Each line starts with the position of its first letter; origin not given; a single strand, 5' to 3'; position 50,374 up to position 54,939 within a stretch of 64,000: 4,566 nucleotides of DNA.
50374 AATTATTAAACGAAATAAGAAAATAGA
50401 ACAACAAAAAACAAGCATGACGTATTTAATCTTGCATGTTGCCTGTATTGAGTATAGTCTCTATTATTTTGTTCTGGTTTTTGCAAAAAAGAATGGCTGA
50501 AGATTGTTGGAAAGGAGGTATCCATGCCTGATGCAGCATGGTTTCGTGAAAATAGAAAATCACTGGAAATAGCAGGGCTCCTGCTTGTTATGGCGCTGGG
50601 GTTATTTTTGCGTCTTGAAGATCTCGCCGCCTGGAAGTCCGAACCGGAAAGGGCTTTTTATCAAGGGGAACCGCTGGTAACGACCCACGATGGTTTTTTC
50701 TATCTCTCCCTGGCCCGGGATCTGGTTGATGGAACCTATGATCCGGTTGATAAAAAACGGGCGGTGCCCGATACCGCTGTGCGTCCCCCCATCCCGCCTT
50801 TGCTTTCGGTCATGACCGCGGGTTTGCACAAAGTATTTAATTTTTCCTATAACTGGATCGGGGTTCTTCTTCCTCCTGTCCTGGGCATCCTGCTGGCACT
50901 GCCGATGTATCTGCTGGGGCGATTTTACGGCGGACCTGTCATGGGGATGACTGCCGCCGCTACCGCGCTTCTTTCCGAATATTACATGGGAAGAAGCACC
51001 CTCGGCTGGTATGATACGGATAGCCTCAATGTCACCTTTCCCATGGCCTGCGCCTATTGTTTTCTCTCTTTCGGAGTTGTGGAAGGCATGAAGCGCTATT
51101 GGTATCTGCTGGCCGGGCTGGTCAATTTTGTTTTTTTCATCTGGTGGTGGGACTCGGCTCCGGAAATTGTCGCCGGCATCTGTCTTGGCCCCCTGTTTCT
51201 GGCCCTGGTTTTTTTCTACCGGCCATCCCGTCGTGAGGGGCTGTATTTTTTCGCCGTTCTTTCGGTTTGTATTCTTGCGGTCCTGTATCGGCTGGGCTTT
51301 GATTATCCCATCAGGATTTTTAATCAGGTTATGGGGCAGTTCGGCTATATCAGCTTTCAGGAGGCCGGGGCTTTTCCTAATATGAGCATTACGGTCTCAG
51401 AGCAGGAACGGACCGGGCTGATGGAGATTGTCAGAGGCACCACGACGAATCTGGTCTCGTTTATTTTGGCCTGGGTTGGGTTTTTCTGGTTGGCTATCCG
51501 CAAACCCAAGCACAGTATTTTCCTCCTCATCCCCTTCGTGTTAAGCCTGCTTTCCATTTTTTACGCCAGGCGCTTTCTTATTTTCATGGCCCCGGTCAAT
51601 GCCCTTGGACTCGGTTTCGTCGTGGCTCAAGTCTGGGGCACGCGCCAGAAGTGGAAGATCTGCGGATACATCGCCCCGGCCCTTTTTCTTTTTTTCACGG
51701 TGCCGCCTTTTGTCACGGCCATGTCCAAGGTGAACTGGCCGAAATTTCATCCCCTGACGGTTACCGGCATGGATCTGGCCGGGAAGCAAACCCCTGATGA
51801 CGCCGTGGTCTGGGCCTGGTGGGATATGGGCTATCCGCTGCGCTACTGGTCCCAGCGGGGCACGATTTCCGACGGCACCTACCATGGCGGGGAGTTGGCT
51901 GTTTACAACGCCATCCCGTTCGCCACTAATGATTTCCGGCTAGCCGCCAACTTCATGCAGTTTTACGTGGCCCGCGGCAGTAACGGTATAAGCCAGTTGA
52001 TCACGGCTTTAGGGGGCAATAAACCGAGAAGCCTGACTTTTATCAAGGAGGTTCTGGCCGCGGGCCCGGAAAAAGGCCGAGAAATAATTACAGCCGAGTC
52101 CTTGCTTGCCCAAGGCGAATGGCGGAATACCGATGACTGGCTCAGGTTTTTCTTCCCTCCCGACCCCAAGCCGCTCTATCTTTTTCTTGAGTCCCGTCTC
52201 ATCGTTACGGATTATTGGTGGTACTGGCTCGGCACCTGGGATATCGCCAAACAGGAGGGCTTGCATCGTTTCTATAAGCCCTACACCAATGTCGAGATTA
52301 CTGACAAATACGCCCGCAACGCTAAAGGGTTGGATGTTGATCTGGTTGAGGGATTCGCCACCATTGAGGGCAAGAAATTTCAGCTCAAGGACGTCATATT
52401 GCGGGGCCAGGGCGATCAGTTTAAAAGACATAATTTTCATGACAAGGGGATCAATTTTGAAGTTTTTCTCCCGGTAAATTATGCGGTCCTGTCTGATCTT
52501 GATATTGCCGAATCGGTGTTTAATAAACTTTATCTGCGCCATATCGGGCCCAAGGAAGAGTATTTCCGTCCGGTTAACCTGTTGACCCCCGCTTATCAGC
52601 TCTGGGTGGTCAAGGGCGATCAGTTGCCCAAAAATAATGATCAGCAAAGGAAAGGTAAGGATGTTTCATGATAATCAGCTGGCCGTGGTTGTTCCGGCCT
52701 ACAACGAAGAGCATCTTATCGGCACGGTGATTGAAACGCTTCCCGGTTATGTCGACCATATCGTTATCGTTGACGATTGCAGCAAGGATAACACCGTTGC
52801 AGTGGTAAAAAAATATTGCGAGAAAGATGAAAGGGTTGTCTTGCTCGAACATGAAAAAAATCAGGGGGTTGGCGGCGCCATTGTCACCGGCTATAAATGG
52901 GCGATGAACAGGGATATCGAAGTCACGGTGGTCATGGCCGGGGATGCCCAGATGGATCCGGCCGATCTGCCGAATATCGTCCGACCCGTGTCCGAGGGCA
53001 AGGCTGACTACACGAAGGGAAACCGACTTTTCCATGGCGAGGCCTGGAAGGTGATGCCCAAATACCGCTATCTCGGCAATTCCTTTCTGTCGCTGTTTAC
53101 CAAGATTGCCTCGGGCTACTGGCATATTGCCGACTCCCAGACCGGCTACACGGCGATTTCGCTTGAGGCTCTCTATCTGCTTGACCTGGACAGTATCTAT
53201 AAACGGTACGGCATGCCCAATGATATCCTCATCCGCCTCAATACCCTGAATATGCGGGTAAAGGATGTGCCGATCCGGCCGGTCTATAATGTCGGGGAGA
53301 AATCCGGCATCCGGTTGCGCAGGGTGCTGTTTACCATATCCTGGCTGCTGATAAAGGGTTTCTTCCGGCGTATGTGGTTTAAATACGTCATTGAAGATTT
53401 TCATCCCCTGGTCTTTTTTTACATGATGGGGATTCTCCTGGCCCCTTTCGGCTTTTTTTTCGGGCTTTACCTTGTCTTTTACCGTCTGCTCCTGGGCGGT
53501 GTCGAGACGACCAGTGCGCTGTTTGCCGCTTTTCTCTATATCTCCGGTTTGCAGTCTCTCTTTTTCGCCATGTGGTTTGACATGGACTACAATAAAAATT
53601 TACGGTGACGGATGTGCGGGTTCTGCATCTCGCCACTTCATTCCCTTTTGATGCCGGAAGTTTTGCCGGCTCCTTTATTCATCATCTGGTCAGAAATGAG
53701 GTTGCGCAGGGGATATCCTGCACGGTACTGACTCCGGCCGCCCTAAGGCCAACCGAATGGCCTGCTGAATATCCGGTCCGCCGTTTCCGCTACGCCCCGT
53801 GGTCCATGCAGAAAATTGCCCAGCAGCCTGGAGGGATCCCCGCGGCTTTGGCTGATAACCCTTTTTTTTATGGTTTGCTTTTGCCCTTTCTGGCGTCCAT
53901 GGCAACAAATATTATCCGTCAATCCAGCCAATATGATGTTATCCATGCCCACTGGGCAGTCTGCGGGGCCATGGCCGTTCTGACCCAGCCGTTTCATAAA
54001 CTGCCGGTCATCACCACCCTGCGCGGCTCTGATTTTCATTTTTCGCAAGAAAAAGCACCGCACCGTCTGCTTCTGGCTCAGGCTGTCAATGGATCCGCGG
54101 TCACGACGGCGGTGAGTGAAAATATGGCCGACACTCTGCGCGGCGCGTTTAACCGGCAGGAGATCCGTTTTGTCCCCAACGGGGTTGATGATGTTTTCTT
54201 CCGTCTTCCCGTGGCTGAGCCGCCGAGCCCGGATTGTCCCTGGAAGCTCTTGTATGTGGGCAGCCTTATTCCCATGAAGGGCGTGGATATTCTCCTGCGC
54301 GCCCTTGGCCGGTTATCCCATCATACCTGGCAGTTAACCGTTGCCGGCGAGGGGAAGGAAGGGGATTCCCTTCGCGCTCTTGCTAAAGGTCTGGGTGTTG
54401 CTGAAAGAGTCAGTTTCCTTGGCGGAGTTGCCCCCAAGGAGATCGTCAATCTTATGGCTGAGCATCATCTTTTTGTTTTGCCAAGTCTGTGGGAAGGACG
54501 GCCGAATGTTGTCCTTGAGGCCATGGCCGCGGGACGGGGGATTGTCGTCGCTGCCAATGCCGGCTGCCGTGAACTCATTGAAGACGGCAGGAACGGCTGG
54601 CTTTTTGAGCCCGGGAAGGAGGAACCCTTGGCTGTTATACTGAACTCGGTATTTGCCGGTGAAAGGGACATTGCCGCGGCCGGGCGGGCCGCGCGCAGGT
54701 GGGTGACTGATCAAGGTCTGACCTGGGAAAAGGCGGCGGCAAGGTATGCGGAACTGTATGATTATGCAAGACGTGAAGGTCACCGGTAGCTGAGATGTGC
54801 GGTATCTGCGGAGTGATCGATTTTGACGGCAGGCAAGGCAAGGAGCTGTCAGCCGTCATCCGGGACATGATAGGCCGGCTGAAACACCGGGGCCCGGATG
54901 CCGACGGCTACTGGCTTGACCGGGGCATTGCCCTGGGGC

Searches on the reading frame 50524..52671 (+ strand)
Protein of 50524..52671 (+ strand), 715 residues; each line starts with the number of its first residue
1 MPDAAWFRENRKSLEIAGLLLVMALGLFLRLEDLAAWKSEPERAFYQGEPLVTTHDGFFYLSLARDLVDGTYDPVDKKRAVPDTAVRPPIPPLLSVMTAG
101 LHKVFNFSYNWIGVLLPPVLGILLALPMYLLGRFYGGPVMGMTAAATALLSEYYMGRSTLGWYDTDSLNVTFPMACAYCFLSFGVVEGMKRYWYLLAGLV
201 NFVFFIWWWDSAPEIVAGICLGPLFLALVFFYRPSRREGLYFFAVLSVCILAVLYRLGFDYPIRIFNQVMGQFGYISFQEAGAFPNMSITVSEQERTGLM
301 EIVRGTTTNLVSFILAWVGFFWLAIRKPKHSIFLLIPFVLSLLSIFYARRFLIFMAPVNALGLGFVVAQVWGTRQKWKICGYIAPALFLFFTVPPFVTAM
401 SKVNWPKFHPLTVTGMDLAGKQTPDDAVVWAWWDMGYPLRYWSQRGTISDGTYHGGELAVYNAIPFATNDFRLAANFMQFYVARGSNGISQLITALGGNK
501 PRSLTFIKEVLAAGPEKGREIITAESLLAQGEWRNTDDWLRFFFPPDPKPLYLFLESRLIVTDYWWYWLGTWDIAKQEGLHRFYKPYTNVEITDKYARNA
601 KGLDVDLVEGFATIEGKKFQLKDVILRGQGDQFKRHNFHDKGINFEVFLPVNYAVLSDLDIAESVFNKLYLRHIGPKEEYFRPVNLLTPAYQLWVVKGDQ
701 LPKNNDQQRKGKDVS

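Call 3: search_protein_families(library=pfam, proteins=[window:50524-52671:+], max_evalue=0.1)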
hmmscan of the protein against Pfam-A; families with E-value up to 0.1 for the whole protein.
window:50524-52671:+ (715 aa): 2 families
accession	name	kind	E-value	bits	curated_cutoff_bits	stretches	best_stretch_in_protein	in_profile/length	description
PF02516.20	STT3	-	1.2e-19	71.5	24.5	1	48-365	25-365/405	Oligosaccharyl transferase STT3, N-terminal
PF21436.2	STT3-PglB_core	-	1.5e-09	38.9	23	1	426-483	2-58/131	STT3/PglB/AglB core domain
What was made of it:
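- Checked: The STT3/PglB OST is at 50524-52671 (call 3).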

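Call 4: search_protein_families(library=ncbifam, proteins=[window:50524-52671:+], max_evalue=0.1)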
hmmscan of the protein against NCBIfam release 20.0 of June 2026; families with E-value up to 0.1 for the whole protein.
window:50524-52671:+ (715 aa): 3 families
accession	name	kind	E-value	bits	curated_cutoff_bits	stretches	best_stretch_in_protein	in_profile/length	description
NF050801.1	ProtGlycPglB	equivalog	3.6e-36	124.9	1300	2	278-480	301-504/713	undecaprenyl-diphosphooligosaccharide--protein glycotransferase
TIGR04154.1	archaeo_STT3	subfamily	1.7e-06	26.7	450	1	95-256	74-255/831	oligosaccharyl transferase, archaeosortase A system-associated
TIGR04392.1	haoB_nitrify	equivalog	0.062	12.9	200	0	421-448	116-143/320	hydroxylamine oxidation protein HaoB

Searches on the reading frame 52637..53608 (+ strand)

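Call 53: search_protein_families(library=pfam, proteins=[window:52637-53608:+], max_evalue=0.001)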
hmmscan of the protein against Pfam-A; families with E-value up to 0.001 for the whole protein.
window:52637-53608:+ (323 aa): 2 families
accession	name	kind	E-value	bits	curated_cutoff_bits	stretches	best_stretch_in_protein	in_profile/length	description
PF00535.33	Glycos_transf_2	-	4.7e-27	95.4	23.3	1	17-179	2-164/168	Glycosyl transferase family 2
PF13641.12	Glyco_tranf_2_3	-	4.8e-05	23.9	27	1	14-118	2-111/230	Glycosyltransferase like family 2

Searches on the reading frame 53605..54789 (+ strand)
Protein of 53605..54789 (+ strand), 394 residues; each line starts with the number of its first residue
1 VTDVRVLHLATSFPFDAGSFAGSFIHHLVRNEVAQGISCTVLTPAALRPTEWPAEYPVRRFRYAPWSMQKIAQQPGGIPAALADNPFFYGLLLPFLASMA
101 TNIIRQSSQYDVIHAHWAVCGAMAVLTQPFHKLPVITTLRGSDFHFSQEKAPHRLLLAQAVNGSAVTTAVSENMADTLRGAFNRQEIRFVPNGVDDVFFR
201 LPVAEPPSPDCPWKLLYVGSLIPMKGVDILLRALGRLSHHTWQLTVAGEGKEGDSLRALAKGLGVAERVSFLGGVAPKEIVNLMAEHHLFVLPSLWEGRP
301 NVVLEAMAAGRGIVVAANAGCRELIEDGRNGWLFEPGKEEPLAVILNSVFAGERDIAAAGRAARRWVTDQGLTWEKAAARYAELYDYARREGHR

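Call 53: search_protein_families(library=pfam, proteins=[window:53605-54789:+], max_evalue=0.001)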
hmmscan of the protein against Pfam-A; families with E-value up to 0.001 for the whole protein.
window:53605-54789:+ (394 aa): 7 families
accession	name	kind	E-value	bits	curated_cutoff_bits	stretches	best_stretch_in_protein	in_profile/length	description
PF00534.26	Glycos_transf_1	-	7.2e-34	117.2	26.4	1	208-366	11-172/172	Glycosyl transferases group 1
PF13692.12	Glyco_trans_1_4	-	1.5e-32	113.2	27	1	214-343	3-133/142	Glycosyl transferases group 1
PF13439.12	Glyco_transf_4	-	1.9e-16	61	28.5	1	22-196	5-168/170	Glycosyltransferase Family 4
PF13579.12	Glyco_trans_4_4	-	2.1e-12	48.1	29.7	1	23-193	5-158/158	Glycosyl transferase 4-like domain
PF20706.3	GT4-conflict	-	2.7e-11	43.5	26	1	151-378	138-366/385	Family 4 Glycosyltransferase in conflict systems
PF13524.12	Glyco_trans_1_2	-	0.00017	22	25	1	230-380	5-141/144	Glycosyl transferase-like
PF13477.12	Glyco_trans_4_2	-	0.00037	21.1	23.4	1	106-160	71-128/139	Glycosyl transferase 4-like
